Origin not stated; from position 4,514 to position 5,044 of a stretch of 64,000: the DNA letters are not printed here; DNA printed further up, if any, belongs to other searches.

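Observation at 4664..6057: Convergent 61-bp 3'-end overlap between the putative excisionase and the integrase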

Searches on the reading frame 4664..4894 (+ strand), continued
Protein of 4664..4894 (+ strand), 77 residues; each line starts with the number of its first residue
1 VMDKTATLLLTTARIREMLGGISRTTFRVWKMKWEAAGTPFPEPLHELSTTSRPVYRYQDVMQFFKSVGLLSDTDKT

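Call 59: get_annotated_region(hit=H40, flank=3500)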
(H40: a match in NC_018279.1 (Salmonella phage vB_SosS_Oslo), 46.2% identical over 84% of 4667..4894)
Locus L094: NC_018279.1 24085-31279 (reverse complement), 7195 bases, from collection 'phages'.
description: Salmonella phage vB_SosS_Oslo, complete genome.
organism: Salmonella phage vB_SosS_Oslo (NCBI taxid 1168549)
taxonomy: Viruses; Duplodnaviria; Heunggongvirae; Uroviricota; Caudoviricetes
host: Salmonella serovar Winston; source: sewage; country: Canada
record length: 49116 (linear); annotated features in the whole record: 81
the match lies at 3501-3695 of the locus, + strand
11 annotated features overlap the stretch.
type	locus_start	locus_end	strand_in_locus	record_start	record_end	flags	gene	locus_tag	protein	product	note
CDS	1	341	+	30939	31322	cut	-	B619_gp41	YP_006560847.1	hypothetical protein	similar to NP_037725.1 Gp40 [Enterobacteria phage HK97]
CDS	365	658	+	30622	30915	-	-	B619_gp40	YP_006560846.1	abc2 anti-RecBCD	similar to NP_720289.1 Abc2 [Enterobacteria phage ST64T]; anti-RecBCD protein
CDS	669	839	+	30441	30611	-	-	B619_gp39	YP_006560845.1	DUF2737 family protein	similar to YP_006366.1 ORF10 [Enterobacteria phage ST104]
CDS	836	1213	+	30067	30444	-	-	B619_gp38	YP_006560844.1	EaE protein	similar to NP_720287.1 Eae [Enterobacteria phage ST64T]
CDS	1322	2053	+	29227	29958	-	-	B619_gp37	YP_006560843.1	hypothetical protein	similar to AF503408_87 Upf88.3 [Enterobacteria phage P7]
CDS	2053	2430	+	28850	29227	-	-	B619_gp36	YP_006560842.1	DNA methyltransferase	similar to AFC22472.1 putative methylase [Pectobacterium phage ZF40]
CDS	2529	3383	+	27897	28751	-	-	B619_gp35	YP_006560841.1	EaA protein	similar to EGE63863.1 hypothetical protein ECSTEC7V_3039 [Escherichia coli STEC_7v]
CDS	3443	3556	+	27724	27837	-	-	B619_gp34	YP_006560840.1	hypothetical protein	-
CDS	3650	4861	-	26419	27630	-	-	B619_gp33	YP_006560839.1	site-specific integrase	similar to EGB69048.1 phage integrase [Escherichia coli TA007]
CDS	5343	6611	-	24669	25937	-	-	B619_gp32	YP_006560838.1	DNA polymerase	UmuC; similar to YP_001176938.1 DNA polymerase V subunit UmuC [Enterobacter sp. 638]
CDS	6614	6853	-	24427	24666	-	-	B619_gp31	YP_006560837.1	UmuD-like protein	similar to YP_004952171.1 umuD gene product [Enterobacter cloacae EcWSU1]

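Call 60: get_annotated_region(hit=H42, flank=3500)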
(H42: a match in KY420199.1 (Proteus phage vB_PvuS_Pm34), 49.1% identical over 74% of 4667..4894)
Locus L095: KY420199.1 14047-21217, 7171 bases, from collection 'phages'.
description: Proteus phage vB_PvuS_Pm34, complete genome.
organism: Proteus phage vB_PvuS_Pm34 (NCBI taxid 1933093)
taxonomy: Viruses; Duplodnaviria; Heunggongvirae; Uroviricota; Caudoviricetes; Hendrixvirinae
host: Proteus vulgaris; source: -; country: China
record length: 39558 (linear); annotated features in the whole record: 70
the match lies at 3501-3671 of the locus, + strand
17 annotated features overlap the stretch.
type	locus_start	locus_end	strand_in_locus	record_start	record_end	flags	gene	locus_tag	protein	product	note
CDS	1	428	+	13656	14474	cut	-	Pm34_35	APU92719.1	exodeoxyribonuclease VIII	gp35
CDS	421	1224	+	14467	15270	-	-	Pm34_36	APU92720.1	recombination and repair protein RecT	gp36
CDS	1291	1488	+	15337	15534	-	-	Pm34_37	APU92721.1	hypothetical protein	gp37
CDS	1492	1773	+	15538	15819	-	-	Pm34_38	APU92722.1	hypothetical protein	gp37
CDS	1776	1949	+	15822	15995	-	-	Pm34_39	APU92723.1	hypothetical protein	gp39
CDS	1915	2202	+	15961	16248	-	-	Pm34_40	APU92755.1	hypothetical protein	gp40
CDS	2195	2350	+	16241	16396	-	-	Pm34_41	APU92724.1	hypothetical protein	gp41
CDS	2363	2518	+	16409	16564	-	-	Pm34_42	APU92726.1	hypothetical protein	gp42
CDS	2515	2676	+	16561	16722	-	-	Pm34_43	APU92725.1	hypothetical protein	gp43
CDS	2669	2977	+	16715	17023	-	-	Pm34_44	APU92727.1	hypothetical protein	gp44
CDS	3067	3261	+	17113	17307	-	-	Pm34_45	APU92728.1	hypothetical protein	gp45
CDS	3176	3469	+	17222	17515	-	-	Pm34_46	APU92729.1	hypothetical protein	gp46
CDS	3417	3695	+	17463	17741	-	-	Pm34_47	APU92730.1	hypothetical protein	gp47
CDS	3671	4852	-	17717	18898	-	-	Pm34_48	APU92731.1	integrase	gp48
CDS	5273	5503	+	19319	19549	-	-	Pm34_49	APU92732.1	DNA polymerase III theta subunit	gp49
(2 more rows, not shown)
